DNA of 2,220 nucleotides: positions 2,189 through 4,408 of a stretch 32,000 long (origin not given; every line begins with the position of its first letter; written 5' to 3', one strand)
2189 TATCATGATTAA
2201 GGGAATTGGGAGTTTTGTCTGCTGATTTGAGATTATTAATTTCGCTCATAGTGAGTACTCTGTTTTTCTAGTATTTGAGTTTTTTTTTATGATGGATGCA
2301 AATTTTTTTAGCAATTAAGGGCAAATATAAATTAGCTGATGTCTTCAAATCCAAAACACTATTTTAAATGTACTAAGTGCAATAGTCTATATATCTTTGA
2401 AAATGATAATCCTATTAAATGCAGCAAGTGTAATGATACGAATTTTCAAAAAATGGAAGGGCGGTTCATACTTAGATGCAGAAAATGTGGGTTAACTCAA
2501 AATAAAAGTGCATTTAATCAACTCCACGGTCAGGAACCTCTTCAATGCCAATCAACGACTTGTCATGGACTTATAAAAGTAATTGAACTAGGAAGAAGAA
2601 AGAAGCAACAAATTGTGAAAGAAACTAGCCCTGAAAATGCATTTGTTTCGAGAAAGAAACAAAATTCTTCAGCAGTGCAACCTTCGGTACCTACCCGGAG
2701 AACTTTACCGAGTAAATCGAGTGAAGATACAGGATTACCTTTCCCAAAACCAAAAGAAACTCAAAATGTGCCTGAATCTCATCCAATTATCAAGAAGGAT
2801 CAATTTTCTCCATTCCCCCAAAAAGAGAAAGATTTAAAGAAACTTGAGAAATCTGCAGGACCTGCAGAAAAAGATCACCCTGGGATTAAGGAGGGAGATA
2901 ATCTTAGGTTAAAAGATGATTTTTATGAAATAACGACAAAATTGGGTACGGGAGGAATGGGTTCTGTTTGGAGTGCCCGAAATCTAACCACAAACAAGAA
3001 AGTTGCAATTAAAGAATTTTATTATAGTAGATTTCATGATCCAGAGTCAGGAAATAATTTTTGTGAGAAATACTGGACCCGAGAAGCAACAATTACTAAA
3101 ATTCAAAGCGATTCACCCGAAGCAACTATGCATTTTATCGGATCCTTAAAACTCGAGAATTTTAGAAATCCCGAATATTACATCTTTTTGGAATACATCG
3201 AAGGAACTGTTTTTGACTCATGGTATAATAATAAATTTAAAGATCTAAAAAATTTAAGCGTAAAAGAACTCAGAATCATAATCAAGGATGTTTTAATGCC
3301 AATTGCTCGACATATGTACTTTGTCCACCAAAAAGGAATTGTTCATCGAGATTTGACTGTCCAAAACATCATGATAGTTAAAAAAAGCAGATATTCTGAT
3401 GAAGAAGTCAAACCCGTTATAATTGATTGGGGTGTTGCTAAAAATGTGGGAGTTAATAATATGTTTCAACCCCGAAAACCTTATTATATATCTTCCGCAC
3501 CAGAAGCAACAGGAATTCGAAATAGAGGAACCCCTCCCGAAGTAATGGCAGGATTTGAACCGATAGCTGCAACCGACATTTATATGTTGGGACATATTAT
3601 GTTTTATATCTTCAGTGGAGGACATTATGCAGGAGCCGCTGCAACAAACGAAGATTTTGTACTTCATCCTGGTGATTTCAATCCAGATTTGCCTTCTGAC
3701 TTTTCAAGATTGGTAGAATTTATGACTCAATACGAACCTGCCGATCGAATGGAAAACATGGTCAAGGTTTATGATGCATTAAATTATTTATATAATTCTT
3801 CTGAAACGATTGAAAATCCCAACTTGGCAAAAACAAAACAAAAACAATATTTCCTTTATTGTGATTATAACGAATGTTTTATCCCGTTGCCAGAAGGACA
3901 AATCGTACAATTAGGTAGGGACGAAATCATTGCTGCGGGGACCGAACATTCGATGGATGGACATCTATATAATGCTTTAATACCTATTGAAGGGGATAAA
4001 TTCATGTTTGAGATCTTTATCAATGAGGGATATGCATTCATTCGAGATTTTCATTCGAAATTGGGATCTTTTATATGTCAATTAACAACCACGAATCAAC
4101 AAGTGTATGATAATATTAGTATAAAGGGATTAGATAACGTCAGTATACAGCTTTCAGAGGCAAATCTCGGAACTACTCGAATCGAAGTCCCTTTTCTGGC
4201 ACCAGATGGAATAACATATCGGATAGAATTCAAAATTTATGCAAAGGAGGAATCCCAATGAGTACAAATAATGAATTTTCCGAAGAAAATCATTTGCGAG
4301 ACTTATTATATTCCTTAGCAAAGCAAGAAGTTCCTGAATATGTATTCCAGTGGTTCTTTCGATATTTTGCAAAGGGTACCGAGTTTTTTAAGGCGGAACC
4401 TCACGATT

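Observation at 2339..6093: Tightly coupled operon: zinc-ribbon Ser/Thr kinase with FHA-like tail, PPP phosphatase and a bare 7-TM protein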

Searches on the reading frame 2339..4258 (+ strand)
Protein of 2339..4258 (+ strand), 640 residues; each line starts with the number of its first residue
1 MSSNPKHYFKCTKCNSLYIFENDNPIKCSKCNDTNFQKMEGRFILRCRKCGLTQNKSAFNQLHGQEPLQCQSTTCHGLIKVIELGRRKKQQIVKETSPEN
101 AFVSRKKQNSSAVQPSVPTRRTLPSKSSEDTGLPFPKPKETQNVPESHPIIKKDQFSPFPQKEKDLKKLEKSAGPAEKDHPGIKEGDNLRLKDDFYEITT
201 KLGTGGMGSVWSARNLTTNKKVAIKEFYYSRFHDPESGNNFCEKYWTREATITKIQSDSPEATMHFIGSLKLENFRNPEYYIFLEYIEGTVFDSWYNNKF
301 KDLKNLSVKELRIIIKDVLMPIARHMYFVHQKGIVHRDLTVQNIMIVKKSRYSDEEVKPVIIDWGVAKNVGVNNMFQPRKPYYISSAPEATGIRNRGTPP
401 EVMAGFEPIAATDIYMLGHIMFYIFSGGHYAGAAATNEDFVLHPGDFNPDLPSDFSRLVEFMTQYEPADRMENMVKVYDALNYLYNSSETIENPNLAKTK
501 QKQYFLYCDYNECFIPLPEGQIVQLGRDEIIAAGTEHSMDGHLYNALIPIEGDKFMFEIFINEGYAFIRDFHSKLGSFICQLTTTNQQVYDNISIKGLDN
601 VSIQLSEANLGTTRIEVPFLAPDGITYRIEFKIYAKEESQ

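Call 3: search_protein_families(library=pfam, proteins=[window:2339-4258:+], max_evalue=0.1)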
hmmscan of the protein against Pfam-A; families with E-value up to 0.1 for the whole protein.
window:2339-4258:+ (640 aa): 5 families
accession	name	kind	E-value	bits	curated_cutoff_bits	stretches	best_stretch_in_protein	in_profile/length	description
PF00069.31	Pkinase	-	1.2e-20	74.4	31.7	1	196-438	1-204/263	Protein kinase domain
PF07714.23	PK_Tyr_Ser-Thr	-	2.1e-12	47.4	23.1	1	198-440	3-213/258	Protein tyrosine and serine/threonine kinase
PF17667.7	Pkinase_fungal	-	2.1e-05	23.8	24.1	1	322-372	296-344/387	Fungal protein kinase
PF12760.12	Zn_ribbon_IS1595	-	0.068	13.6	25.4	1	25-51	18-44/46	Transposase zinc-ribbon domain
PF01163.29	RIO1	-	0.098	12.7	22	0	301-365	96-149/187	RIO domain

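Call 11: find_encoding_contigs(protein=window:2339-4258:+, flank=10000, max_places=6)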
Protein window:2339-4258:+ (640 aa): 3 contigs read that carry it; 2 places shown.
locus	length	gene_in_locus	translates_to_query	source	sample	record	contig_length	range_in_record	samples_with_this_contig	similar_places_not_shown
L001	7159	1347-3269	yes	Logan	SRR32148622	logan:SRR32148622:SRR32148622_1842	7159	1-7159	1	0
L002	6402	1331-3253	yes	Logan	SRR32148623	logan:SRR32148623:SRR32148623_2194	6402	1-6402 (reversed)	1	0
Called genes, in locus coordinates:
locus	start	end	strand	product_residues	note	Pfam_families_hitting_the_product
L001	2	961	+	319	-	?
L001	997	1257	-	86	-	-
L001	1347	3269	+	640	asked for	PF00069:Pkinase, PF07714:PK_Tyr_Ser-Thr, PF17667:Pkinase_fungal (faint)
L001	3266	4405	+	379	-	PF00149:Metallophos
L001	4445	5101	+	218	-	-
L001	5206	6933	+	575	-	PF01435:Peptidase_M48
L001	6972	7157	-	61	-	?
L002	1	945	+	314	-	?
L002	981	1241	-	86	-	-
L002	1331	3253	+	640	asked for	PF00069:Pkinase, PF07714:PK_Tyr_Ser-Thr, PF17667:Pkinase_fungal (faint)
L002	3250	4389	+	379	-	PF00149:Metallophos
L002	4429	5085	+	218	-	-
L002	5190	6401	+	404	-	?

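Call 13: find_homologous_proteins(query=window:2339-4258:+, max_evalue=0.00001)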
Query window:2339-4258:+ (640 aa): 127 proteins with E <= 0.00001 among 6563 candidates; the best 120 are listed.
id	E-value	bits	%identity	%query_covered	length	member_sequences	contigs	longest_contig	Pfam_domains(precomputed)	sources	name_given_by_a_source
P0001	0.0e+0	1491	100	100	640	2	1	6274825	PF07714.24,PF00069.32,PF17667.8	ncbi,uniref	ncbi:protein kinase domain-containing protein [Candidatus Lokiarchaeum ossiferum]|uniref:protein kin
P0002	0.0e+0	1351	90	100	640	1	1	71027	PF07714.24,PF00069.32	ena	-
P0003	0.0e+0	1209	80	100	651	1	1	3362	PF07714.24,PF00069.32,PF17667.8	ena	-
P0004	5.5e-263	892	61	100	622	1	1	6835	PF07714.24,PF00069.32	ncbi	-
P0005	8.2e-261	885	60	99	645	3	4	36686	PF07714.24,PF00069.32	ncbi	ncbi:MAG: protein kinase domain-containing protein [Promethearchaeota archaeon]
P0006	5.7e-258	876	60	100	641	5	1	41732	PF07714.24,PF00069.32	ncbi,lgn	-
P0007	3.3e-254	863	59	100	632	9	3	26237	PF07714.24,PF00069.32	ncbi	-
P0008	1.8e-252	858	59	98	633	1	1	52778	PF07714.24,PF00069.32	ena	-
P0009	3.0e-251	854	59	100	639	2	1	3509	PF07714.24,PF00069.32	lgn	-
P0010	2.0e-248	844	58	100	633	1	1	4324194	PF07714.24,PF00069.32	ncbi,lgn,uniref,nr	ncbi:protein kinase [Promethearchaeum syntrophicum]|uniref:Protein kinase n=1 Tax=Promethearchaeum s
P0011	6.6e-239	813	56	100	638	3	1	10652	PF07714.24,PF00069.32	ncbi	ncbi:MAG: protein kinase domain-containing protein [Promethearchaeota archaeon]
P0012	9.4e-238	809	59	94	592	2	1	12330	PF07714.24,PF00069.32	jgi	jgi:serine/threonine protein kinase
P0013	4.2e-236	804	57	98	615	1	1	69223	PF07714.24,PF00069.32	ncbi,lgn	-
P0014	2.5e-233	794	55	99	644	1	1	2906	PF07714.24,PF00069.32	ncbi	-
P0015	2.0e-231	788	53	100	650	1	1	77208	PF07714.24,PF00069.32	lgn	-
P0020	2.3e-226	771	52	100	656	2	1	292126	PF07714.24,PF00069.32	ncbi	ncbi:serine/threonine protein kinase [Candidatus Harpocratesius sp.]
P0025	1.2e-217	743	52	99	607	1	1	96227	PF07714.24,PF00069.32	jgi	jgi:tRNA A-37 threonylcarbamoyl transferase component Bud32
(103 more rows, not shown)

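Call 15: find_encoding_contigs(protein=P0010, flank=8000, max_places=2)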
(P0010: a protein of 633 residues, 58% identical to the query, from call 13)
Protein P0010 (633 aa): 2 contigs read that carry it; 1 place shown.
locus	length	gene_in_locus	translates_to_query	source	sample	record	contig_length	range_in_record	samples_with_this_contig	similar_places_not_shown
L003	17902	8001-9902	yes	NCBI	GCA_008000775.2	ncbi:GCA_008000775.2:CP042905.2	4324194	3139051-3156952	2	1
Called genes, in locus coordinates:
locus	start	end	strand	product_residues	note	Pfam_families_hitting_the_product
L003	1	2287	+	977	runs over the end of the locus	PF13510:Fer2_4 (weak), PF14691:Fer4_20, PF13241:NAD_binding_7 (faint), PF07992:Pyr_redox_2, PF13450:NAD_binding_8 (weak), PF13738:Pyr_redox_3, PF00070:Pyr_redox, PF22117:Fer4_Nqo3, +1 more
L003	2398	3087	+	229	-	-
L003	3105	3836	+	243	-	PF00005:ABC_tran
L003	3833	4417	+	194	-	PF02361:CbiQ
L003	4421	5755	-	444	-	PF13424:TPR_12 (faint)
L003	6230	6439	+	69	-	PF02597:ThiS, PF21965:SAMP2 (weak)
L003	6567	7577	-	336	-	PF23023:Anti-Pycsar_Apyc1, PF00753:Lactamase_B, PF12706:Lactamase_B_2 (weak)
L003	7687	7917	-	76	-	-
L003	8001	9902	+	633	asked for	PF00069:Pkinase, PF07714:PK_Tyr_Ser-Thr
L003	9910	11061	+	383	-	PF00149:Metallophos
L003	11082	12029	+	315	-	PF00753:Lactamase_B (weak)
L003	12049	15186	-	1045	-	-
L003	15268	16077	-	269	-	PF02535:Zip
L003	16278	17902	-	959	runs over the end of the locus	PF01074:Glyco_hydro_38N, PF09261:Alpha-mann_mid, PF07748:Glyco_hydro_38C, PF17677:Glyco_hydro38C2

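Call 16: find_encoding_contigs(protein=P0020, flank=8000, max_places=2)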
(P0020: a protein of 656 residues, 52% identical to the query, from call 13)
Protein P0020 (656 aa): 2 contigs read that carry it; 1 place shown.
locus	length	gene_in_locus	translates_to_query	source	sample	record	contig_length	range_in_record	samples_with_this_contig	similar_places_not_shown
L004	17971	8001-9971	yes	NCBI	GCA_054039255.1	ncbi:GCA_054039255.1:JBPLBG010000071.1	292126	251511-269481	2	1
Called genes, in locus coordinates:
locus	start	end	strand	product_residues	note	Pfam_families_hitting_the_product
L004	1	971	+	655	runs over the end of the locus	PF01512:Complex1_51K, PF10589:NADH_4Fe-4S, PF12797:Fer4_2 (faint), PF00037:Fer4, PF12837:Fer4_6 (weak), PF12838:Fer4_7, PF13237:Fer4_10 (weak), PF14697:Fer4_21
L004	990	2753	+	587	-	PF13510:Fer2_4, PF10588:NADH-G_4Fe-4S_3, PF12838:Fer4_7, PF13187:Fer4_9 (weak), PF22117:Fer4_Nqo3, PF00037:Fer4, PF02906:Fe_hyd_lg_C, PF02256:Fe_hyd_SSU, +5 more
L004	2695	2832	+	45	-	-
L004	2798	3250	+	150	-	-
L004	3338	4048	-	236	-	PF14947:HTH_45 (faint)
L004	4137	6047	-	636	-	-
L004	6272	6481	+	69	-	PF02597:ThiS, PF21965:SAMP2 (weak)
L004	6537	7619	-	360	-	PF23023:Anti-Pycsar_Apyc1, PF00753:Lactamase_B (weak), PF12706:Lactamase_B_2 (weak)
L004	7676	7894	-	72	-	-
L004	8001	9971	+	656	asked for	PF00069:Pkinase, PF07714:PK_Tyr_Ser-Thr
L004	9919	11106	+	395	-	PF00149:Metallophos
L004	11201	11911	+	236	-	PF01027:Bax1-I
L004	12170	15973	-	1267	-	-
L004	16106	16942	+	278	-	PF02535:Zip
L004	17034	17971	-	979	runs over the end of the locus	PF01074:Glyco_hydro_38N, PF09261:Alpha-mann_mid, PF07748:Glyco_hydro_38C, PF17677:Glyco_hydro38C2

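Call 17: find_encoding_contigs(protein=P0025, flank=8000, max_places=2)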
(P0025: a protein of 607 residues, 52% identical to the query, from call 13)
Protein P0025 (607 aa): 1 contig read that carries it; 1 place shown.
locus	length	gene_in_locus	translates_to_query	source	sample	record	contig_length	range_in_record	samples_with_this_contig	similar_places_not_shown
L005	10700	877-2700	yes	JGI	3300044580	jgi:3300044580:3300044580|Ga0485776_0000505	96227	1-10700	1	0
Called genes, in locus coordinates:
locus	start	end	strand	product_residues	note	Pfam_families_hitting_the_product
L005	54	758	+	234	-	PF17677:Glyco_hydro38C2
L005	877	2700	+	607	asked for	PF00069:Pkinase, PF07714:PK_Tyr_Ser-Thr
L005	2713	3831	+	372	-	PF00149:Metallophos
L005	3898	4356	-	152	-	-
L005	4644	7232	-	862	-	PF00149:Metallophos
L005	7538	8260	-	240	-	-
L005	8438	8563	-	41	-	-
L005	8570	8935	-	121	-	-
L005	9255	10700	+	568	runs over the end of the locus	-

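Call 18: find_encoding_contigs(protein=P0002, flank=8000, max_places=2)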
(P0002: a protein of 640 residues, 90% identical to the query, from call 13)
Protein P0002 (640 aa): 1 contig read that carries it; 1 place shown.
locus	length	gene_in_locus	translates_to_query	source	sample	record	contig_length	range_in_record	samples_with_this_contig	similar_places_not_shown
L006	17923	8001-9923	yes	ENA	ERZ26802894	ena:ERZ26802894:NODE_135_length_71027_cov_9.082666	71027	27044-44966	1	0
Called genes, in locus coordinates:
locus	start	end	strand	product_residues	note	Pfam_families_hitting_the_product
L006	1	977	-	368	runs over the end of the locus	PF01636:APH, PF01633:Choline_kinase (weak)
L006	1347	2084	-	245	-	PF14947:HTH_45 (faint)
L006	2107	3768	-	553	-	PF09986:DUF2225 (faint), PF14938:SNAP (faint)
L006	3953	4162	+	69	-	PF02597:ThiS, PF21965:SAMP2 (weak)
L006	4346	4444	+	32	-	-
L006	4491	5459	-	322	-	PF20973:VUPS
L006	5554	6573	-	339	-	PF23023:Anti-Pycsar_Apyc1, PF00753:Lactamase_B (weak), PF12706:Lactamase_B_2 (faint)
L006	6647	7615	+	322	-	PF00294:PfkB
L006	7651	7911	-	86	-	-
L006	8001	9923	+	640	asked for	PF00069:Pkinase, PF07714:PK_Tyr_Ser-Thr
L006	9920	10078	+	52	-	-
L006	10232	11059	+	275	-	PF00149:Metallophos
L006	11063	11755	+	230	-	-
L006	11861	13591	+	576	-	PF05569:Peptidase_M56 (faint), PF01435:Peptidase_M48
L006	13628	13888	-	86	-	-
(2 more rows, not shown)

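Call 19: find_encoding_contigs(protein=P0006, flank=8000, max_places=2)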
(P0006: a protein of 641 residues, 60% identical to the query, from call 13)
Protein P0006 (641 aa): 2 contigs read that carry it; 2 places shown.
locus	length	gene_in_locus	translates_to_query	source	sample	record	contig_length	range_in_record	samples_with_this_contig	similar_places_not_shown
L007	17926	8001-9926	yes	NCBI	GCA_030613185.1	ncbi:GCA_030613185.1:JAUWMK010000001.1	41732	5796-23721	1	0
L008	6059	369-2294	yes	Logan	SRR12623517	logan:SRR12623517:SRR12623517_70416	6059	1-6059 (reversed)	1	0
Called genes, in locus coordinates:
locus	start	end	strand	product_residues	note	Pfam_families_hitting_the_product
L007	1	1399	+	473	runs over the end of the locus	PF14691:Fer4_20, PF01262:AlaDh_PNT_C (faint), PF13241:NAD_binding_7 (faint), PF01266:DAO (weak), PF03807:F420_oxidored (faint), PF07992:Pyr_redox_2, PF13450:NAD_binding_8 (weak), PF00070:Pyr_redox (weak), +2 more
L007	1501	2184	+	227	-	-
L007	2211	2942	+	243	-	PF00005:ABC_tran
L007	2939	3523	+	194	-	PF02361:CbiQ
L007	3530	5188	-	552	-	-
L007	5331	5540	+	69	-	PF02597:ThiS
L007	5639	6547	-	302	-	PF00892:EamA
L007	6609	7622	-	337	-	PF23023:Anti-Pycsar_Apyc1, PF00753:Lactamase_B, PF12706:Lactamase_B_2 (weak)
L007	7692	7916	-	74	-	-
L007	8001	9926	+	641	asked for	PF00069:Pkinase, PF07714:PK_Tyr_Ser-Thr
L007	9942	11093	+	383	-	PF00149:Metallophos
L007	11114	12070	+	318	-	PF00753:Lactamase_B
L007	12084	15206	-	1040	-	-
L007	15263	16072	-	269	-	PF02535:Zip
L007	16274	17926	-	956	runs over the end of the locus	PF01074:Glyco_hydro_38N, PF09261:Alpha-mann_mid, PF07748:Glyco_hydro_38C, PF17677:Glyco_hydro38C2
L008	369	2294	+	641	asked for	PF00069:Pkinase, PF07714:PK_Tyr_Ser-Thr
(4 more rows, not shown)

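Call 20: find_encoding_contigs(protein=P0008, flank=8000, max_places=2)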
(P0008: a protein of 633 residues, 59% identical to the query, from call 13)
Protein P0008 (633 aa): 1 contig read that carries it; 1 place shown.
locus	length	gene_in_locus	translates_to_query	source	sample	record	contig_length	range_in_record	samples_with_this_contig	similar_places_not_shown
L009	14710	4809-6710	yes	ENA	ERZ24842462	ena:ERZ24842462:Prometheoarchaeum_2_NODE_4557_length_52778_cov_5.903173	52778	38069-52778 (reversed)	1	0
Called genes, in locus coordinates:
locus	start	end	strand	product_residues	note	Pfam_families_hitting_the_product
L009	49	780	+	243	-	PF00005:ABC_tran, PF13304:AAA_21 (faint)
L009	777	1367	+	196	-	PF02361:CbiQ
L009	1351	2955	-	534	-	-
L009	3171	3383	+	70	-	PF02597:ThiS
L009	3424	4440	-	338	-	PF23023:Anti-Pycsar_Apyc1, PF00753:Lactamase_B, PF12706:Lactamase_B_2 (weak)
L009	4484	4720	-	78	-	-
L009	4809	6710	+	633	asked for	PF00069:Pkinase, PF07714:PK_Tyr_Ser-Thr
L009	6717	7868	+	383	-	PF00149:Metallophos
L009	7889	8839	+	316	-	PF00753:Lactamase_B (weak)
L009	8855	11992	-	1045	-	-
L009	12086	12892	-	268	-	PF02535:Zip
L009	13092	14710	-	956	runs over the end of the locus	PF01074:Glyco_hydro_38N, PF09261:Alpha-mann_mid, PF07748:Glyco_hydro_38C, PF17677:Glyco_hydro38C2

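Call 23: search_protein_families(library=ncbifam, proteins=[window:2339-4258:+], max_evalue=1)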
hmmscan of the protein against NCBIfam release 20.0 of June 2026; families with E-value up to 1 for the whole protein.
window:2339-4258:+ (640 aa): 20 families
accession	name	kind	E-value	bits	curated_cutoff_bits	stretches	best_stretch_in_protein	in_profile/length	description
NF033483.0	PknB_PASTA_kin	equivalog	8.9e-21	74.5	450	1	193-496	6-279/563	Stk1 family PASTA domain-containing Ser/Thr kinase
NF009651.0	PRK13184.1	equivalog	2.1e-16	59.1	839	1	196-503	4-310/932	serine/threonine-protein kinase PknD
NF047741.1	antiphage_MADS6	equivalog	3.9e-16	58.7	460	2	280-503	273-480/612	methylation-associated defense system protein kinase MAD6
NF033442.0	BREX_PglW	equivalog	2.2e-12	45.6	990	1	318-488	317-490/1391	BREX system serine/threonine kinase PglW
NF038150.1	lanthi_synth_IV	equivalog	7.5e-09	34.4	650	1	178-431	181-396/851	class IV lanthionine synthetase LanL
NF052427.1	StpK7MSMEG_1200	equivalog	3.9e-07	28.9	900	1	196-371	9-159/601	serine/threonine protein kinase StpK7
NF038151.1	lanthi_synth_III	equivalog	3.9e-07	28.9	575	1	193-384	219-400/833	class III lanthionine synthetase LanKC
TIGR03724.2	arch_bud32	equivalog_domain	1.1e-05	25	125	1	279-369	67-133/193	KEOPS complex kinase/ATPase Bud32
NF053615.1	SerThrKinAfsKStmc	equivalog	1.1e-05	24.3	1300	1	322-470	121-254/809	protein serine/threonine kinase AfsK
NF007174.0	PRK09605.1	equivalog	2.4e-05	23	447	1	302-369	414-475/535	bifunctional N(6)-L-threonylcarbamoyladenine synthase/serine/threonine protein kinase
TIGR03903.1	TOMM_kin_cyc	equivalog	3.8e-05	21.7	705.75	1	326-428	92-186/1267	TOMM system kinase/cyclase fusion protein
NF011460.0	PRK14879.1-1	equivalog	0.0014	17.8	199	1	279-369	85-159/232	Kae1-associated kinase Bud32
NF011464.0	PRK14879.1-7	equivalog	0.0034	17.1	246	1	220-349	27-138/221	Kae1-associated kinase Bud32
NF043056.1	T4SS_LegK1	equivalog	0.0088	14.7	550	1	280-375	154-247/516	Dot/Icm T4SS effector kinase LegK1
NF002475.0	PRK01723.1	equivalog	0.026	13.5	142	1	320-364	150-187/241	3-deoxy-D-manno-octulosonic acid kinase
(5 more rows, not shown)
